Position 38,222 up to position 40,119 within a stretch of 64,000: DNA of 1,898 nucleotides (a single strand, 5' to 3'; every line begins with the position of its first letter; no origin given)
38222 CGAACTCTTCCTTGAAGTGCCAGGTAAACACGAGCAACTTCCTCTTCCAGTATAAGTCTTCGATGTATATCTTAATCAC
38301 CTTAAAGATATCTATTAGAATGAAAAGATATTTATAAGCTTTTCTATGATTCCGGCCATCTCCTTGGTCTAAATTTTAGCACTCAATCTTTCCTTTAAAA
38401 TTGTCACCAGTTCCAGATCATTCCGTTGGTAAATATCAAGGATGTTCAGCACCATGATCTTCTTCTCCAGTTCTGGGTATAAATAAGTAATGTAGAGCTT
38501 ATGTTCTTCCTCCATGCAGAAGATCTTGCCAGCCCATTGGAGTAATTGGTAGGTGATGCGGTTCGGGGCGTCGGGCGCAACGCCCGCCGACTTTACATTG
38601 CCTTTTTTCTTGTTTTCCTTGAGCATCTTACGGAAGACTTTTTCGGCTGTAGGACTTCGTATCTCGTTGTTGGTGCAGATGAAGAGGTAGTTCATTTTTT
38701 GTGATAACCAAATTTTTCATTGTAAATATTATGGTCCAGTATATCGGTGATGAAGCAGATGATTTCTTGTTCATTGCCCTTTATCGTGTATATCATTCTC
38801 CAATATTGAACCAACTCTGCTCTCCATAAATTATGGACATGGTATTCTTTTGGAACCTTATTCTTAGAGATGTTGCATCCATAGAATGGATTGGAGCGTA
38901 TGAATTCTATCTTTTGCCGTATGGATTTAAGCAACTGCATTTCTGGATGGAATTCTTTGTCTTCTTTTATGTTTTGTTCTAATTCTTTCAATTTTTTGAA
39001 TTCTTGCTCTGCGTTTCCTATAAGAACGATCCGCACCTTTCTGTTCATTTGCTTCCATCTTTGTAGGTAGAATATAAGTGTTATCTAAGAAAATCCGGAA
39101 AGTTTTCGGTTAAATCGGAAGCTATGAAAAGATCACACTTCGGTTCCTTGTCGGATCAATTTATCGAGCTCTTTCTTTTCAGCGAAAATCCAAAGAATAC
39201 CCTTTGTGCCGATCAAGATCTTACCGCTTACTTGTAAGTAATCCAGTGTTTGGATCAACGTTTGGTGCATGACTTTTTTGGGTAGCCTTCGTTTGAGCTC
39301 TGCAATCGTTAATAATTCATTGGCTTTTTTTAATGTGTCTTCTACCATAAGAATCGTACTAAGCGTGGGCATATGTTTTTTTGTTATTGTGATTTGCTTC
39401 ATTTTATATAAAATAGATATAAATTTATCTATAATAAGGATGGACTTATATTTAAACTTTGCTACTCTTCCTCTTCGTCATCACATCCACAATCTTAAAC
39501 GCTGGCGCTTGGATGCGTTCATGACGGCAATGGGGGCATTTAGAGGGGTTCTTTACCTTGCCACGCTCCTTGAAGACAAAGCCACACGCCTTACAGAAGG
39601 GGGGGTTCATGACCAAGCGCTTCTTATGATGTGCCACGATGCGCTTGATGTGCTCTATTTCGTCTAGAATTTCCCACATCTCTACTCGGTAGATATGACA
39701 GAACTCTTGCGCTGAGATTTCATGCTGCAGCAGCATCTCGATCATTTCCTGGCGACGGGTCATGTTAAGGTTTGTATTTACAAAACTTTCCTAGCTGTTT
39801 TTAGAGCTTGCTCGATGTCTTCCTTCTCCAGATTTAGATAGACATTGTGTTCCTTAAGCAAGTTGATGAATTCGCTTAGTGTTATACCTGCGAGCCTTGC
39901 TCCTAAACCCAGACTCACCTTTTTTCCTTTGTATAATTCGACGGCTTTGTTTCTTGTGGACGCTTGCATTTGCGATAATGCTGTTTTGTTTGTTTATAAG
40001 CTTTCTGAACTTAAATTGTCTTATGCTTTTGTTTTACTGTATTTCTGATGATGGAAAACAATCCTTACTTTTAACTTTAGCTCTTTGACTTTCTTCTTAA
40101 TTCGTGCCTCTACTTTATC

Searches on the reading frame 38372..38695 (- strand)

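Call 61: search_protein_families(library=pfam, proteins=[window:38372-38695:-], max_evalue=0.01)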
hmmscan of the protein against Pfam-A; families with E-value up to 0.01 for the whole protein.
window:38372-38695:- (108 aa): 1 family
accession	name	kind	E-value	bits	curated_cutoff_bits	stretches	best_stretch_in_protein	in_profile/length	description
PF01451.26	LMWPc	-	1.6e-10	41.8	23.2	1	4-40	2-40/144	Low molecular weight phosphotyrosine protein phosphatase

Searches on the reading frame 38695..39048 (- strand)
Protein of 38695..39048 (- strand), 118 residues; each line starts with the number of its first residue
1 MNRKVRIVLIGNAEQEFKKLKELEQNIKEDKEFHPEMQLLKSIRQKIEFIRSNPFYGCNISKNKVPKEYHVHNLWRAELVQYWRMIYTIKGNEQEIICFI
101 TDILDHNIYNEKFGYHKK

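Call 61: search_protein_families(library=pfam, proteins=[window:38695-39048:-], max_evalue=0.01)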
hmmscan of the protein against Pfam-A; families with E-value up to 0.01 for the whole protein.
window:38695-39048:- (118 aa): 1 family
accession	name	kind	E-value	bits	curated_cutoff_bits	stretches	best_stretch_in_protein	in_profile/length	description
PF11663.14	Toxin_YhaV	-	0.001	19.6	35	1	9-98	7-95/138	Toxin with endonuclease activity, of toxin-antitoxin system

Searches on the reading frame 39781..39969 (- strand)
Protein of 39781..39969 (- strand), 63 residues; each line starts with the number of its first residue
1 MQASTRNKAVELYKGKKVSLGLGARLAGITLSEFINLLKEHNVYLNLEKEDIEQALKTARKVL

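Call 61: search_protein_families(library=pfam, proteins=[window:39781-39969:-], max_evalue=0.01)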
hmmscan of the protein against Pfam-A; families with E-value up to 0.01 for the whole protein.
window:39781-39969:- (63 aa): 1 family
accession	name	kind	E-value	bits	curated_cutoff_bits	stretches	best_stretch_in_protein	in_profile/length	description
PF03683.19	UPF0175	-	9.3e-13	48.1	27.9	1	8-57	24-74/75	Uncharacterised protein family (UPF0175)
